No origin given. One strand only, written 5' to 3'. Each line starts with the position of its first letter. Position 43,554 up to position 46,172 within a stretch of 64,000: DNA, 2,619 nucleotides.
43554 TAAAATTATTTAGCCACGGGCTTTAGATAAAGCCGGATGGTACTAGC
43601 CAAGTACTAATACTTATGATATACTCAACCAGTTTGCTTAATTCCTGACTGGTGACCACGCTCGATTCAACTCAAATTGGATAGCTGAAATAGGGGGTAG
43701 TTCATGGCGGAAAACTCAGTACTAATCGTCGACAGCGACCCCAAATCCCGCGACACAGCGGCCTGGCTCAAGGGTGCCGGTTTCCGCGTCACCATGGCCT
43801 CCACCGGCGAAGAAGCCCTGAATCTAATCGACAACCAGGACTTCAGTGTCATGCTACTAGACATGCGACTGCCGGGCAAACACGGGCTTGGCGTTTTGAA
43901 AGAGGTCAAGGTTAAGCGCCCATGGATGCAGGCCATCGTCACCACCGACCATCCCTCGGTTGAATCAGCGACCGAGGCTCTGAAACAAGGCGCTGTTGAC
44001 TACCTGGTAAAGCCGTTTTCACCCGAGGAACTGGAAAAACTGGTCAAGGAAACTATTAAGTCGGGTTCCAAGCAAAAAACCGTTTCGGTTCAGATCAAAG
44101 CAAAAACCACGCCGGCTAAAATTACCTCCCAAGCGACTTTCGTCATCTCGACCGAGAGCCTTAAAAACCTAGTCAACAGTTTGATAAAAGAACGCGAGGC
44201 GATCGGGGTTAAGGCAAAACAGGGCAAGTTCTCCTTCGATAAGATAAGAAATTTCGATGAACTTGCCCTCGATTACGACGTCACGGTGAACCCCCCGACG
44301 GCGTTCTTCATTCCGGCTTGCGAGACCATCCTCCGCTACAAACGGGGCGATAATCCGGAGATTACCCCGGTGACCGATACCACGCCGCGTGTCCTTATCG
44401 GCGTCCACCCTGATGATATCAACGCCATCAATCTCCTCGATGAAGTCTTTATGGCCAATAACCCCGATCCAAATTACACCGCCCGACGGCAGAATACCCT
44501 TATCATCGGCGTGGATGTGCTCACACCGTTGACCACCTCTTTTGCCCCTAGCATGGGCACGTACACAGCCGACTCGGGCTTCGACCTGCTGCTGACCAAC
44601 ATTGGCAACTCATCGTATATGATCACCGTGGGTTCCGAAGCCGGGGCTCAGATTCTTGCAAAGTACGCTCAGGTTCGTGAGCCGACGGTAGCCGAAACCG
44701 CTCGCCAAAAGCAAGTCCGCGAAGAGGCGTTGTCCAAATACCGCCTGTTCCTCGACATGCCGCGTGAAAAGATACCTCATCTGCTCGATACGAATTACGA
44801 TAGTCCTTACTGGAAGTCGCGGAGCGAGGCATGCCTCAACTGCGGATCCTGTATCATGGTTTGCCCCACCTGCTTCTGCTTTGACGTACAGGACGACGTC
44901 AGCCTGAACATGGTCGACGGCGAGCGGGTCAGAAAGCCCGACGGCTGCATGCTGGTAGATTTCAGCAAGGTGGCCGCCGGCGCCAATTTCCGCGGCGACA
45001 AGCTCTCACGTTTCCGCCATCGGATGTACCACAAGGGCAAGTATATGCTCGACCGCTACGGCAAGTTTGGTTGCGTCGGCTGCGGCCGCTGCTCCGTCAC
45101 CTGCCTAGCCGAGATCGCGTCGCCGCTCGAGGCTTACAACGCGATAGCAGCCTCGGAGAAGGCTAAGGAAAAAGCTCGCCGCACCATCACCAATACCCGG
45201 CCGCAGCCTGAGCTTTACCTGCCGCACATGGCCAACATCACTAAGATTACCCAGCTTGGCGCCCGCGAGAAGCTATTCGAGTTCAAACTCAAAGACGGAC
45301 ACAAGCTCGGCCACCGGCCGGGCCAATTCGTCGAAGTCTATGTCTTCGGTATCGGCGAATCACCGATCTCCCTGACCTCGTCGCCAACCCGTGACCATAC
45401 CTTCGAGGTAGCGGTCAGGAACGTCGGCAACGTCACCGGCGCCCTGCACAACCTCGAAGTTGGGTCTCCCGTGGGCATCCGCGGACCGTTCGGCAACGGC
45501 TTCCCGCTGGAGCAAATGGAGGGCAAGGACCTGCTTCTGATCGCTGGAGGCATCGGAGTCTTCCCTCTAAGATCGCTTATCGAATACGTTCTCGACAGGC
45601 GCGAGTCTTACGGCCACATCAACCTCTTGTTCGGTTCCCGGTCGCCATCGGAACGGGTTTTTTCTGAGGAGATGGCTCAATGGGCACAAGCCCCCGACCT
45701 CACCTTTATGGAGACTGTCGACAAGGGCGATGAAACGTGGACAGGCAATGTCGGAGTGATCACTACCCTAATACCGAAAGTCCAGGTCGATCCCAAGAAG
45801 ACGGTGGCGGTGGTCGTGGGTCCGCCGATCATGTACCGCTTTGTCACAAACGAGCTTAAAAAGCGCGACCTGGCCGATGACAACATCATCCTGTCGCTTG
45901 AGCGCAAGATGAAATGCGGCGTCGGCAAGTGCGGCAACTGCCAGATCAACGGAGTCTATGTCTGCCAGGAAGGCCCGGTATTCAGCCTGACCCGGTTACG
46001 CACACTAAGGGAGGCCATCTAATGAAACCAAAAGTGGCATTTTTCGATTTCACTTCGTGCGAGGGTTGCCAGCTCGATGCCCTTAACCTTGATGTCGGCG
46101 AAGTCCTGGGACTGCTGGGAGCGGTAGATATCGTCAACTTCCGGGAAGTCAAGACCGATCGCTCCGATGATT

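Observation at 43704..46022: Phospho-receiver domain fused to the fused beta+gamma diaphorase subunit of a group-3b-like [NiFe] hydrogenase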

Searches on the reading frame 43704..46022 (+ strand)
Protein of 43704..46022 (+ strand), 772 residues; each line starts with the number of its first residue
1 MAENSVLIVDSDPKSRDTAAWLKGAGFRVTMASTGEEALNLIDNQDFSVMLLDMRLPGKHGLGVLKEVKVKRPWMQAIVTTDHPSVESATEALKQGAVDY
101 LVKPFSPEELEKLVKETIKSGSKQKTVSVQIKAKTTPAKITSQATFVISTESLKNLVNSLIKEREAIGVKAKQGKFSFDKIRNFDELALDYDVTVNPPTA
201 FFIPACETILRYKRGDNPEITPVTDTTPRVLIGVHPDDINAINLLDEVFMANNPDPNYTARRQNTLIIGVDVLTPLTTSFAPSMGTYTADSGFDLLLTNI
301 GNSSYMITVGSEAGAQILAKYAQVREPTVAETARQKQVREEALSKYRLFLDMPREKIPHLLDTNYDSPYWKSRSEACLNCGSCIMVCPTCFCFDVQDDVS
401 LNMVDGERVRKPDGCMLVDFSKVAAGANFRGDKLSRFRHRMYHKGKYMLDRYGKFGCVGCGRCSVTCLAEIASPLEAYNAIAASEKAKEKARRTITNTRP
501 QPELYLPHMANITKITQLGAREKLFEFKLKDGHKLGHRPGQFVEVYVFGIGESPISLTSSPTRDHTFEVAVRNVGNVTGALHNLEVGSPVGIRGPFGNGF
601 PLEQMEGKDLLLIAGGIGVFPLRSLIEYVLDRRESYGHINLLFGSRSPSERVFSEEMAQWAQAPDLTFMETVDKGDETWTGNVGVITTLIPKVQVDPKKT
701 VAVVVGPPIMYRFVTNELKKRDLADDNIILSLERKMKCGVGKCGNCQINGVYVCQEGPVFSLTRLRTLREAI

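Call 3: search_protein_families(library=pfam, proteins=[window:43704-46019:+], max_evalue=0.01)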
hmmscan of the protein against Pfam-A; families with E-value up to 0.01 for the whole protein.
window:43704-46019:+ (772 aa): 8 families
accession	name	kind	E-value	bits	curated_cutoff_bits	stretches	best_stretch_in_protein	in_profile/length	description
PF17179.9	Fer4_22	-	7.1e-30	104.2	27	1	377-471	2-95/95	4Fe-4S dicluster domain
PF00072.30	Response_reg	-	4.8e-23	81.9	30.2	1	6-114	1-110/111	Response regulator receiver domain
PF00175.26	NAD_binding_1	-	2.2e-13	51.3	22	1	612-714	1-107/109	Oxidoreductase NAD-binding domain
PF10418.14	DHODB_Fe-S_bind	-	5.2e-09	36.1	23.9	1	733-765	1-40/41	Iron-sulfur cluster binding domain of dihydroorotate dehydrogenase B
PF00970.30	FAD_binding_6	-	1.4e-06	29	21.1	1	511-598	3-96/99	Oxidoreductase FAD-binding domain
PF12838.12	Fer4_7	-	4.6e-06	27.4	27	1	368-389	29-50/52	4Fe-4S dicluster domain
PF13187.11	Fer4_9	-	0.0021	18.5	27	0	375-389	35-49/52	4Fe-4S dicluster domain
PF00037.32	Fer4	-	0.0082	16.4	21.1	1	375-389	6-20/24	4Fe-4S binding domain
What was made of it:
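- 43704..44066 (+): Receiver (REC) domain, aa 1-121. Present: D10, phospho-acceptor D53, T81, switch residue Y100, K103. Ser11 occupies the position of the metal-binding Asp. Pfam E 4.8e-23 (call 3).
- On CheY-like receiver domain (PF00072): Pfam 81.9 bits against a cut-off of 30.2 (call 3).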

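Call 4: search_protein_families(library=ncbifam, proteins=[window:43704-46019:+], max_evalue=0.01)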
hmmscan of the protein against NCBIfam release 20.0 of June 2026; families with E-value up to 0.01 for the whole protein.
window:43704-46019:+ (772 aa): 123 families (the best 25 are shown)
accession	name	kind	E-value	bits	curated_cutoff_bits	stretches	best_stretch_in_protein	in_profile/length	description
NF006220.0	PRK08345.1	subfamily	7.5e-78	261.7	395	1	502-762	5-284/294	cytochrome-c3 hydrogenase subunit gamma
TIGR02911.1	sulfite_red_B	equivalog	5e-66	222.5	288.6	1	504-768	2-259/261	anaerobic sulfite reductase subunit AsrB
NF040829.1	sulfhyd_ShyB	equivalog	5.9e-66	222.7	690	1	149-471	7-320/334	NAD(P)-dependent hydrogenase/sulfhydrogenase 2 subunit beta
NF040835.1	sulfhyd_HydG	equivalog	2e-61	207.8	650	1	499-762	9-281/292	NADPH-dependent hydrogenase/sulfhydrogenase 1 subunit gamma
NF040830.1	sulfhyd_ShyC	equivalog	2.8e-60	203.9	600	1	505-762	4-278/288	NAD(P)-dependent hydrogenase/sulfhydrogenase 2 subunit gamma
NF040833.1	sulfhyd_HydB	equivalog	2.1e-52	178.2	750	1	169-472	28-327/367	NADPH-dependent hydrogenase/sulfhydrogenase 1 subunit beta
NF000796.0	PRK00054.1-1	equivalog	5.2e-47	160.2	224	1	507-766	3-236/254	dihydroorotate dehydrogenase electron transfer subunit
TIGR02910.1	sulfite_red_A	equivalog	7.1e-36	124.1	323.15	1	149-471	6-317/334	anaerobic sulfite reductase subunit AsrA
NF000799.0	PRK00054.1-4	equivalog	1.7e-23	83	314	1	523-762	18-253/258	dihydroorotate dehydrogenase electron transfer subunit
NF000798.0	PRK00054.1-3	equivalog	2.9e-22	79.5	219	1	521-761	17-238/244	dihydroorotate dehydrogenase electron transfer subunit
NF041946.1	LuxO_transreg_Vib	equivalog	2.9e-21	75.8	800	1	20-134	14-128/463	quorum-sensing sigma-54 dependent transcriptional regulator LuxO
NF008469.0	PRK11361.1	equivalog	1.1e-20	73.8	714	1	2-129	3-131/461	acetoacetate metabolism transcriptional regulator AtoC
NF007689.0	PRK10365.1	equivalog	5.9e-20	71.5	760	1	6-159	8-154/441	sigma-54-dependent response regulator transcription factor ZraR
NF009414.0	PRK12778.1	equivalog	1.6e-19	69.6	1103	1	537-761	28-244/752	bifunctional dihydroorotate dehydrogenase B NAD binding subunit/NADPH-dependent glutamate synthase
NF006900.1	PRK09390.1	equivalog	1.1e-18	67.5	255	1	3-130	4-132/203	response regulator FixJ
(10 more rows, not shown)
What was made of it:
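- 43704..46022 (+): REC-beta-gamma gene: a 772-aa fused diaphorase subunit with an N-terminal receiver. Domains from Pfam and NCBIfam (calls 3, 4).
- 44148..45143 (+): Beta module (HydB/ShyB/AsrA-like), aa 149-480, with the two [4Fe-4S] cysteine motifs C377-C392 and C457-C467. NCBIfam ShyB 5.9e-66 and HydB 2e-52 (call 4).
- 45213..46019 (+): Gamma module (HydG/ShyC/AsrB/PyrK-like), aa 504-772: FAD-binding and NAD(P)-binding domains (GGIG motif at 615-618) and the C-terminal [2Fe-2S] motif C738/C743/C746/C754. NCBIfam PRK08345 7.5e-78 and HydG 2e-61 (call 4).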
